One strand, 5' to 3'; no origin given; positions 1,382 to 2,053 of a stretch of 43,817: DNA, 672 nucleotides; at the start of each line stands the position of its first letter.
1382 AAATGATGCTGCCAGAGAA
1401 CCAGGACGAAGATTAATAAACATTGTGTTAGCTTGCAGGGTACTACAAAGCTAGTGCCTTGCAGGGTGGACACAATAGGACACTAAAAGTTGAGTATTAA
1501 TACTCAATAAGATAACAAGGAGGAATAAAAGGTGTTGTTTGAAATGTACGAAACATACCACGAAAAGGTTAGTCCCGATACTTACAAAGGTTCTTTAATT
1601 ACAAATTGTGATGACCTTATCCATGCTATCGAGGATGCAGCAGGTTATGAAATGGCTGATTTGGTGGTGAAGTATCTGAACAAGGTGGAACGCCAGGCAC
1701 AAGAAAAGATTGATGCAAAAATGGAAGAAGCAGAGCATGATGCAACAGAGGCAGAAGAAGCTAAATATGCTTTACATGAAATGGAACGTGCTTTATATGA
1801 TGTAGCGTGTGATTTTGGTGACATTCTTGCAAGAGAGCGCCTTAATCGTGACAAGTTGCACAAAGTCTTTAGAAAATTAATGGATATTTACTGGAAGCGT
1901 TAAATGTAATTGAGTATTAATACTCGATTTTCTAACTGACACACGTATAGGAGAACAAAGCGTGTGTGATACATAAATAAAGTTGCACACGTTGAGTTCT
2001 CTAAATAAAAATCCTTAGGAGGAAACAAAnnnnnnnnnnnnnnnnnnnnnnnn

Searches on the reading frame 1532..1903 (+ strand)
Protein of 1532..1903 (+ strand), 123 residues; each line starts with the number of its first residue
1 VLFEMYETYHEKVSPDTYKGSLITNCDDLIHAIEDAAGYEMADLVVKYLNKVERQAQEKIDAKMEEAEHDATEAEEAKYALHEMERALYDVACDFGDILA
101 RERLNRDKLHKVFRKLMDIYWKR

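Call 8: search_protein_families(library=pfam, proteins=[window:1532-1903:+], max_evalue=0.01)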
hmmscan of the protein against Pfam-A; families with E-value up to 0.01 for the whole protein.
window:1532-1903:+ (123 aa): 0 families

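Call 56: search_protein_families(library=pfam, proteins=[window:1532-1903:+], max_evalue=0.1)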
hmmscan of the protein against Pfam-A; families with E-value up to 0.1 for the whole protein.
window:1532-1903:+ (123 aa): 2 families
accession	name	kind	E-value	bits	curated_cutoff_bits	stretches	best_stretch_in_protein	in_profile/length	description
PF15008.12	DUF4518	-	0.041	13.5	27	1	1-86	65-135/271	Domain of unknown function (DUF4518)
PF24550.1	LIS_MGM1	-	0.082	13.5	27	0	24-80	18-75/100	Dynamin-like GTPase MGM1-like, lipid interacting stalk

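Call 68: search_protein_families(library=phrogs, proteins=[window:1532-1903:+], max_evalue=0.01)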
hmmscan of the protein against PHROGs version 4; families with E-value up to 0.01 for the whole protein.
window:1532-1903:+ (123 aa): 0 families
